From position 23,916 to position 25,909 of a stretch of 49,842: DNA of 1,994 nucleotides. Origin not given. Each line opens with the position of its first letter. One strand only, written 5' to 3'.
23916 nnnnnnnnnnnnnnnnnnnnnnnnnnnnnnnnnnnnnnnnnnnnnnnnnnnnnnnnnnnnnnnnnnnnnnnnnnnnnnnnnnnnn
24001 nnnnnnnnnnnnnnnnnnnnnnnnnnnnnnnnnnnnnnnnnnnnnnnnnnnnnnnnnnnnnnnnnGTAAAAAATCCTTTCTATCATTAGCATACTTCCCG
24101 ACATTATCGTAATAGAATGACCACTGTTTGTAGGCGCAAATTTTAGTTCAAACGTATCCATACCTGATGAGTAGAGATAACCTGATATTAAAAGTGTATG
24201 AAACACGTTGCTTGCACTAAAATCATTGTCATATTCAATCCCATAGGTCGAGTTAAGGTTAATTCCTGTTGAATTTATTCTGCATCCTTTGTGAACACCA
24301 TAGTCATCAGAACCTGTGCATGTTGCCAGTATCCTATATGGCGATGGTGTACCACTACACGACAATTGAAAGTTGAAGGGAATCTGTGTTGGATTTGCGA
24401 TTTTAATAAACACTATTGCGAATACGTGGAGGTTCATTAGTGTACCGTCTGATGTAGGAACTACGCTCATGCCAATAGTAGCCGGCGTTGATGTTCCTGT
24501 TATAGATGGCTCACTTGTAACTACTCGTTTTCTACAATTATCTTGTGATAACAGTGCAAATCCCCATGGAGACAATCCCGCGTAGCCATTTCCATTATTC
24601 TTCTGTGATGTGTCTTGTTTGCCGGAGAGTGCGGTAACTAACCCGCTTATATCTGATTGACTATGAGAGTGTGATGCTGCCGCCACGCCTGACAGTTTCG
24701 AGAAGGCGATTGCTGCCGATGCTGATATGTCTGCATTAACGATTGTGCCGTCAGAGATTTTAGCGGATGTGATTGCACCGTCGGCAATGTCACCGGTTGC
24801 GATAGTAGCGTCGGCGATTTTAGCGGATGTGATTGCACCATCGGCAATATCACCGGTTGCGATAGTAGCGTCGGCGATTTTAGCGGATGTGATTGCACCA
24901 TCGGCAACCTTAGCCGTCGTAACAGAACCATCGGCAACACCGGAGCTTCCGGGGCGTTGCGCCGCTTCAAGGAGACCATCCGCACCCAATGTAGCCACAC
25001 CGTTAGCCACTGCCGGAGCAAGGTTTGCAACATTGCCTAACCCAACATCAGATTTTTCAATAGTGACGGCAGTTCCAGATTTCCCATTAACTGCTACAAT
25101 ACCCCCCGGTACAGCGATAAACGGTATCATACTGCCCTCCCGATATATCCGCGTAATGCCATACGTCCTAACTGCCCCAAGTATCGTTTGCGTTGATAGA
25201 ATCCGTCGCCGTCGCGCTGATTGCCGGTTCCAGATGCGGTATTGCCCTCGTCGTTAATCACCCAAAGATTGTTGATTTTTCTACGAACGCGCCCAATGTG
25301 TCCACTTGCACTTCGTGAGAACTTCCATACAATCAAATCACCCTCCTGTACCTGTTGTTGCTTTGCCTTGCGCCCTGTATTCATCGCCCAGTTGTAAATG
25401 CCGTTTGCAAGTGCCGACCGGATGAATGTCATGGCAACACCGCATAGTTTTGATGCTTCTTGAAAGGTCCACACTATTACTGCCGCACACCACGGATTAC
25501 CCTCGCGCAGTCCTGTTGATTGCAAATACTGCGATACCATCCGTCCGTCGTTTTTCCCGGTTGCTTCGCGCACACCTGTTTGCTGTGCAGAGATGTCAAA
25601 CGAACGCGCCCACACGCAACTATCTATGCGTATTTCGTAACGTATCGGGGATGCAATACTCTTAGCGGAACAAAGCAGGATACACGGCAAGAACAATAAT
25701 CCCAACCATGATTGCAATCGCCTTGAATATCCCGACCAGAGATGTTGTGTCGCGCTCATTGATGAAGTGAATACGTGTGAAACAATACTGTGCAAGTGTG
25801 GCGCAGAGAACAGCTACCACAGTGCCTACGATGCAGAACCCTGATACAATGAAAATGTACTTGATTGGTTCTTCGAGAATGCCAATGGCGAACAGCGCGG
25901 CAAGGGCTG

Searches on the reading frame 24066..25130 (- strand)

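Call 9: search_protein_families(library=phrogs, proteins=[window:24066-25130:-], max_evalue=0.001)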
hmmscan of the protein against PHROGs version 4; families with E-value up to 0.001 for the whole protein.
window:24066-25130:- (355 aa): 12 families
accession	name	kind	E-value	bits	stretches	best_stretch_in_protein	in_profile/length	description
phrog_892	-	tail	4.5e-18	66.2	1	62-152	342-431/782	tail fiber protein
phrog_28766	-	tail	5.7e-14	52.3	1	61-145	152-236/472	tail fiber protein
phrog_13518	-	unknown function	3.1e-13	49.7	1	23-155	201-315/1230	-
phrog_2012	-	tail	5.8e-10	40.4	1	116-162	138-184/212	minor tail protein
phrog_7660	-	tail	6.5e-10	38.4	1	65-152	440-524/1656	tail fiber protein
phrog_36443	-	unknown function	9.3e-10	38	1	24-150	384-508/1238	-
phrog_35419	-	tail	7.8e-09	36.2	0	38-113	234-306/414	tail fiber protein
phrog_21412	-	tail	2.5e-06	26.5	1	65-176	171-280/1452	tail fiber protein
phrog_38396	-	tail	2.7e-06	26.3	1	61-134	1311-1385/1435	tail protein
phrog_26466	-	unknown function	1.7e-05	23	1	64-137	1813-1886/2337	-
phrog_5596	-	unknown function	0.00027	20.8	0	41-62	51-72/451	-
phrog_32822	-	head and packaging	0.00027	19.7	1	62-153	981-1072/1548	virion structural protein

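Call 11: search_protein_families(library=pfam, proteins=[window:24066-25130:-], max_evalue=0.01)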
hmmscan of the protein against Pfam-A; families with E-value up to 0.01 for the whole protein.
window:24066-25130:- (355 aa): 0 families

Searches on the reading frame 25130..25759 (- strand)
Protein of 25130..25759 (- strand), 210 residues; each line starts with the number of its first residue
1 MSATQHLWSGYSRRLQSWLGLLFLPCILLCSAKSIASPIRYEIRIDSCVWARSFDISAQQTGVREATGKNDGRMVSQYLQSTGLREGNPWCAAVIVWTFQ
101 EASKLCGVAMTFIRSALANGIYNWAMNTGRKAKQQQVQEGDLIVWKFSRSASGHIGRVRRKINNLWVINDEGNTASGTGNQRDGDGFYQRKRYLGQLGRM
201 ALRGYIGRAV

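Call 16: search_protein_families(library=phrogs, proteins=[window:25130-25759:-], max_evalue=0.05)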
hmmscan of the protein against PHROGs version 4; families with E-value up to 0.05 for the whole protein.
window:25130-25759:- (210 aa): 4 families
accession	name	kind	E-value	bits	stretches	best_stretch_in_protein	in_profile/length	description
phrog_21357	-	lysis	5.1e-14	53.2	1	59-196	13-151/225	endolysin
phrog_21825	-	lysis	2.4e-09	38.1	1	77-196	32-156/289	endolysin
phrog_9589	-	lysis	1.7e-06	29.1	1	55-192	9-142/281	endolysin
phrog_1259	-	tail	7.4e-06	24.9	1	56-171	994-1099/1179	baseplate hub subunit and tail lysozyme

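Call 98: search_protein_families(library=pfam, proteins=[window:25130-25759:-], max_evalue=0.01)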
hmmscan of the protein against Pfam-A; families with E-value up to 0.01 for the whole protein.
window:25130-25759:- (210 aa): 1 family
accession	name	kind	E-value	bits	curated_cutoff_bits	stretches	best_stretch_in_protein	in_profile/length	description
PF05257.22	CHAP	-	5e-06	27.4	26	1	86-173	4-81/81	CHAP domain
